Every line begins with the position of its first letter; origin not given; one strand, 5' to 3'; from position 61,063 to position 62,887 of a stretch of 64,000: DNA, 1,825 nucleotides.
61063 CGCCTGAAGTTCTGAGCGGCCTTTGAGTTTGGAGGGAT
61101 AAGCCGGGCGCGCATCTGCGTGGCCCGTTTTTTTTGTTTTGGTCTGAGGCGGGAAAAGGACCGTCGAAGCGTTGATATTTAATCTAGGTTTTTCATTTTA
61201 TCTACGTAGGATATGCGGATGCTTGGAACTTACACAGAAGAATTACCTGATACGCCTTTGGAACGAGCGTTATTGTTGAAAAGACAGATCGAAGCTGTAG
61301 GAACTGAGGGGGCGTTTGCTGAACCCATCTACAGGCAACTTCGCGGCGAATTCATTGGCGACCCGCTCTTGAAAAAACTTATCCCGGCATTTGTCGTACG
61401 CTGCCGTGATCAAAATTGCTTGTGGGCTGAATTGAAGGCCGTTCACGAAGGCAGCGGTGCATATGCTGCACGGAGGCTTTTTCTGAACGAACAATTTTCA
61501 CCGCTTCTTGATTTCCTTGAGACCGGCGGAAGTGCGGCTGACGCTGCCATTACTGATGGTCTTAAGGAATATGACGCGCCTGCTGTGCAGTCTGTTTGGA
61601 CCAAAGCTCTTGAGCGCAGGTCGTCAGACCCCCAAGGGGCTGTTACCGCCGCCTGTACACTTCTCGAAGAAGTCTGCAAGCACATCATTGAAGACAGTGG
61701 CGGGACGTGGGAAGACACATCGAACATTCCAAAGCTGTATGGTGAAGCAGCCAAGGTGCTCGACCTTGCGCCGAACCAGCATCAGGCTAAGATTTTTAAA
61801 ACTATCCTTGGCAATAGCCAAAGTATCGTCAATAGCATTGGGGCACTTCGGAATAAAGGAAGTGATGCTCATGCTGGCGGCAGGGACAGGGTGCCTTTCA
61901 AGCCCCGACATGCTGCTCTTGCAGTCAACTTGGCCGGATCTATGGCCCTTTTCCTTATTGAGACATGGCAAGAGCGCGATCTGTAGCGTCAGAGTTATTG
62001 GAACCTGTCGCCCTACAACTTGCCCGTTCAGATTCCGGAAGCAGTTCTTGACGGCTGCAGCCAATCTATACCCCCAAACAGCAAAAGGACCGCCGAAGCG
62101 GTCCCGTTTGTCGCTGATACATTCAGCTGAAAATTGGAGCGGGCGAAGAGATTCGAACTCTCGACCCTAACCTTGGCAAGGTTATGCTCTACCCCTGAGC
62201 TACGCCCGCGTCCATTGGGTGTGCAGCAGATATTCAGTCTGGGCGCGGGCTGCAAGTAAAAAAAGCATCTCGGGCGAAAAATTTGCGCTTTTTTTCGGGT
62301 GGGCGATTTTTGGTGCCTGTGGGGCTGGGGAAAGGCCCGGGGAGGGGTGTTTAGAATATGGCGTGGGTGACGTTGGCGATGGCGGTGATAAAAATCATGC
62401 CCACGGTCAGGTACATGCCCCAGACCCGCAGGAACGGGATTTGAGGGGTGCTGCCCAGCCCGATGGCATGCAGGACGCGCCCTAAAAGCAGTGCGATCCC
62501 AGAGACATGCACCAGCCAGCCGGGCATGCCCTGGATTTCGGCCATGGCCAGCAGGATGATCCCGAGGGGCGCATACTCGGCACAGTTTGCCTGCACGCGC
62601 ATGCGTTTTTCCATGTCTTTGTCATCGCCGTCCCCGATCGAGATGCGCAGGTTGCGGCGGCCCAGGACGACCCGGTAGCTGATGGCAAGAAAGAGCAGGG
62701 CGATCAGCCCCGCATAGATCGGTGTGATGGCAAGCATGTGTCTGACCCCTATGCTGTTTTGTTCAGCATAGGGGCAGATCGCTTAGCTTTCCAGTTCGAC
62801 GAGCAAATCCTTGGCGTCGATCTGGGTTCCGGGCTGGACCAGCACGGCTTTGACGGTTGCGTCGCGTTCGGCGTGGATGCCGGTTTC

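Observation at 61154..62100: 0.9-kb integrase-less mini-island with a single Abi/HEPN gene inserted into the tRNA-Gly terminator, flanked by an 18-bp duplication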

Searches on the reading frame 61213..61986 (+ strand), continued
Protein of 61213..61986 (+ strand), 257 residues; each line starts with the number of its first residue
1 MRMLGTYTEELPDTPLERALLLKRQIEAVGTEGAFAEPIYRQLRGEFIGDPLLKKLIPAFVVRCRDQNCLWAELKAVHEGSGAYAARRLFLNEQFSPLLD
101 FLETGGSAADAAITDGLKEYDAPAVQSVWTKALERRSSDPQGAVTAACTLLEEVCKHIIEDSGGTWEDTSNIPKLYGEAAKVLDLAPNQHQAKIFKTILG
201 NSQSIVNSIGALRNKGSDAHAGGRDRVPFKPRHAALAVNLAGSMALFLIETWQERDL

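Call 69: find_encoding_contigs(protein=P0010, flank=8000, max_places=4)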
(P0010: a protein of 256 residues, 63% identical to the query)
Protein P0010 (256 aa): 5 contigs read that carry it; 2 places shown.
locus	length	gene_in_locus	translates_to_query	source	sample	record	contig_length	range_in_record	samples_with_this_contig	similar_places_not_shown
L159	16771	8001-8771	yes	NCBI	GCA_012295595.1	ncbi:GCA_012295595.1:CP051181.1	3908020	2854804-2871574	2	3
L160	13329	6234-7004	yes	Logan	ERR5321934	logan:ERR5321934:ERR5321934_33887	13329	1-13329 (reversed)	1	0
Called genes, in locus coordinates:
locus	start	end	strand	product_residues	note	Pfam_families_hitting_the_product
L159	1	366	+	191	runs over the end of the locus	PF01288:HPPK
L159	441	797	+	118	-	PF01192:RNA_pol_Rpb6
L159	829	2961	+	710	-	PF01966:HD, PF13328:HD_4, PF04607:RelA_SpoT, PF02824:TGS, PF19296:RelA_AH, PF28438:RelA_RIS, PF13291:ACT_4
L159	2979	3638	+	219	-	PF09835:DUF2062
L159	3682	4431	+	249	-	PF03740:PdxJ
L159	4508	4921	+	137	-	PF01648:ACPS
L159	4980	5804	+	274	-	PF10502:Peptidase_S26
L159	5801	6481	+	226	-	PF14622:Ribonucleas_3_3, PF00636:Ribonuclease_3, PF00035:dsrm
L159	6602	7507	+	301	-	PF00009:GTP_EFTU, PF00350:Dynamin_N (faint), PF01926:MMR_HSR1, PF02421:FeoB_N, PF03193:RsgA_GTPase (faint), PF10662:PduV-EutP (weak), PF13401:AAA_22 (weak), PF07650:KH_2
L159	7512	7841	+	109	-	PF07372:DUF1491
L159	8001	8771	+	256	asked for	PF14355:Abi_C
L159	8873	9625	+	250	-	PF11967:RecO_N, PF02565:RecO_C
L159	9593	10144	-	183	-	PF00440:TetR_N (weak)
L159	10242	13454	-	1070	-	PF12838:Fer4_7 (weak), PF13484:Fer4_16, PF00111:Fer2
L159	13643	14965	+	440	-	PF14691:Fer4_20, PF00890:FAD_binding_2 (faint), PF01266:DAO (weak), PF03486:HI0933_like (faint), PF07992:Pyr_redox_2, PF12831:FAD_oxidored (faint), PF13450:NAD_binding_8, PF00070:Pyr_redox, +2 more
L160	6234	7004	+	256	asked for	PF14355:Abi_C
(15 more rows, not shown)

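Call 74: search_protein_families(library=pfam, proteins=[L158:9315-9947:+, L012:484-840:+], max_evalue=0.001)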
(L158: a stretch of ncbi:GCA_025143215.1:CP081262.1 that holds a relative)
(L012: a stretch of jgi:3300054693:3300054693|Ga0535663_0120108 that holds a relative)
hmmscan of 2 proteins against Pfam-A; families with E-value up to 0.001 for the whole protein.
L158:9315-9947:+ (210 aa): 1 family
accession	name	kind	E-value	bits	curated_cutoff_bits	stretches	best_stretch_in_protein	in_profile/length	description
PF00589.27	Phage_integrase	-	3e-18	66.6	27.1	1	28-195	3-167/172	Phage integrase family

L012:484-840:+ (118 aa): 0 families

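Call 78: search_protein_families(library=pfam, proteins=[window:61219-61986:+], max_evalue=10)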
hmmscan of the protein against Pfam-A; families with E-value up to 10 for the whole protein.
window:61219-61986:+ (255 aa): 1 family
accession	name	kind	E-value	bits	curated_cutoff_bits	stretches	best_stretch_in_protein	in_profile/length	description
PF14355.11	Abi_C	-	4.8e-20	71.9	24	1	171-248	1-83/83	Abortive infection C-terminus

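Call 79: search_solved_structures(query=A1, max_evalue=1)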
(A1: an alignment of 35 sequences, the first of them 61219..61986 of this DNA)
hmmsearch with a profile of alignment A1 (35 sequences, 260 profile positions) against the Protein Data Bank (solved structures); distinct sequences matched with E-value up to 1: 1.
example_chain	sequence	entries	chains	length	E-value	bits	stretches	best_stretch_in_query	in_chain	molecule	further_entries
9eho_U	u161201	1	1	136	0.5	12.9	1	14-92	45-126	Large ribosomal subunit protein eL22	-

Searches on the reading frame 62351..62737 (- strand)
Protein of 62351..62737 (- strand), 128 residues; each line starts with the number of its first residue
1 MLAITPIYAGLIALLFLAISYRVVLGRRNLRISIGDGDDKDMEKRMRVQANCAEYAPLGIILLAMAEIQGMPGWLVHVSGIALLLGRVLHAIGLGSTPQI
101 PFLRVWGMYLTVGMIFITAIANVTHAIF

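Call 6: search_protein_families(library=pfam, proteins=[window:62351-62737:-], max_evalue=0.01)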
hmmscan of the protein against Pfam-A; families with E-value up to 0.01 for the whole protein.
window:62351-62737:- (128 aa): 1 family
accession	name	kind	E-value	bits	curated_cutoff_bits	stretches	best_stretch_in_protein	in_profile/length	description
PF01124.23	MAPEG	-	9.8e-21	74.7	23.4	1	6-123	2-128/129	MAPEG family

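Call 19: find_encoding_contigs(protein=window:62351-62737:-, flank=10000, max_places=10)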
Protein window:62351-62737:- (128 aa): 1 contig read that carries it; 1 place shown.
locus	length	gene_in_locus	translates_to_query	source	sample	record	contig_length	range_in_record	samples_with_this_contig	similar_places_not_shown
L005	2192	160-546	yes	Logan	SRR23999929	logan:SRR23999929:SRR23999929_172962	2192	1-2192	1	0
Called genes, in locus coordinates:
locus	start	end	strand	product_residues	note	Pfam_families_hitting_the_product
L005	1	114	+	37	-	?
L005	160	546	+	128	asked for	PF01124:MAPEG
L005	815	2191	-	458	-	?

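Call 74: search_protein_families(library=pfam, proteins=[L005:815-2191:-], max_evalue=0.001)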
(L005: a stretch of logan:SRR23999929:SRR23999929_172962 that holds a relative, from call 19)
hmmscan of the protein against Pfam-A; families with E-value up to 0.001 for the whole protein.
L005:815-2191:- (458 aa): 2 families
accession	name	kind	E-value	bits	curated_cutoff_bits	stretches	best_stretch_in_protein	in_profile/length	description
PF19040.6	SGNH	-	1e-33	117.5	27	1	202-448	11-246/248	SGNH domain (fused to AT3 domains)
PF01757.29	Acyl_transf_3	-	1.9e-05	24.3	31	1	16-117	215-325/326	Acyltransferase domain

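Call 75: find_homologous_proteins(query=window:62351-62737:-, max_evalue=1e-20)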
Query window:62351-62737:- (128 aa): 262 proteins with E <= 1e-20 among 1640 candidates; the best 120 are listed.
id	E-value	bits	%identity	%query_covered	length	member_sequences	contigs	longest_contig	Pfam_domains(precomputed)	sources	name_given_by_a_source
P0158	5.2e-76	271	100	100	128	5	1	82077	PF01124.24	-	-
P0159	8.2e-70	251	88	100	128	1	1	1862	PF01124.24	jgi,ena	-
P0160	4.6e-69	248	89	100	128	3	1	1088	PF01124.24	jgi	jgi:hypothetical protein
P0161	6.5e-68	244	88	100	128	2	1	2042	PF01124.24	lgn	-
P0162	4.9e-66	238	84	100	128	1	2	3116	PF01124.24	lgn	-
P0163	1.4e-63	231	82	99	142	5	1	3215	PF01124.24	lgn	-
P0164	4.7e-60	219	79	100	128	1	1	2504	PF01124.24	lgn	-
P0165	9.5e-57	208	73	100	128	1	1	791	PF01124.24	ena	-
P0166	4.5e-56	206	74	100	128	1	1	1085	PF01124.24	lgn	-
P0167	8.6e-54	199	73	100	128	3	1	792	PF01124.24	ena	-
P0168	1.0e-51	192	68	100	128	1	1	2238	PF01124.24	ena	-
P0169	4.2e-51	190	70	98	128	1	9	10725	PF01124.24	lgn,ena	-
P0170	5.1e-51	190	66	100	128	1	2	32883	PF01124.24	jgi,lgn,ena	-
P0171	6.1e-51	190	70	100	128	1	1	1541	PF01124.24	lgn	-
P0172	2.2e-50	188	72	99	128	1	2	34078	PF01124.24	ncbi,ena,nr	ncbi:MAG: MAPEG family protein [Marinosulfonomonas sp.]|nr:MAPEG family protein [Marinosulfonomonas 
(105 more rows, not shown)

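Call 76: find_encoding_contigs(protein=P0162, flank=5000, max_places=6)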
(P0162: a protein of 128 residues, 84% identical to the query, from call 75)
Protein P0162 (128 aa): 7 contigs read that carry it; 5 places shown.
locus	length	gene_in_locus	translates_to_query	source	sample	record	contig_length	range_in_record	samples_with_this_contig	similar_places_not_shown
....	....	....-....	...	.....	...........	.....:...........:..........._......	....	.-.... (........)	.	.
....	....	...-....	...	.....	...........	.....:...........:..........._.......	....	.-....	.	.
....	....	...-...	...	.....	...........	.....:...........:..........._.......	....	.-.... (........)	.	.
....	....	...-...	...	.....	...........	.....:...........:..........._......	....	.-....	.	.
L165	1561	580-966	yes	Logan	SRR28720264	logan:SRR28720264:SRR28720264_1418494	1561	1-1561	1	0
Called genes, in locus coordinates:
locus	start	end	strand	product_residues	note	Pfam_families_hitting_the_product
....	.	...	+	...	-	?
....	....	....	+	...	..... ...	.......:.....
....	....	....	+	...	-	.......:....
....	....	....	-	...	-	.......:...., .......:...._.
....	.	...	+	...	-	?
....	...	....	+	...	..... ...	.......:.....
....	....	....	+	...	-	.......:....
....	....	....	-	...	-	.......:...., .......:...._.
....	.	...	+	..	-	?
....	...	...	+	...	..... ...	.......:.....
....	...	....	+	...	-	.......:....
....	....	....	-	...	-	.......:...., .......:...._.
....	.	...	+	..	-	?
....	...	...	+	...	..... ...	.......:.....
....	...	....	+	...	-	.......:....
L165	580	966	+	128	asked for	PF01124:MAPEG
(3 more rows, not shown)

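Call 77: find_encoding_contigs(protein=P0161, flank=5000, max_places=6)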
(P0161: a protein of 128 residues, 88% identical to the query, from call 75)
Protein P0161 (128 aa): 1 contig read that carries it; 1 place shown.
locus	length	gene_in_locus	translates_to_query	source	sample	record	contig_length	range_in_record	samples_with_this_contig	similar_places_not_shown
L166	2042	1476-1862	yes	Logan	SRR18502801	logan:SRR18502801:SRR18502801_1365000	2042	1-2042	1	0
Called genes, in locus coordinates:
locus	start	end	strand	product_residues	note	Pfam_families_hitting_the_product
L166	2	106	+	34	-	?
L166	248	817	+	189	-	PF00565:SNase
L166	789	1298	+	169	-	PF13527:Acetyltransf_9 (weak), PF00583:Acetyltransf_1 (weak)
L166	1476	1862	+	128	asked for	PF01124:MAPEG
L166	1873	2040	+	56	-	?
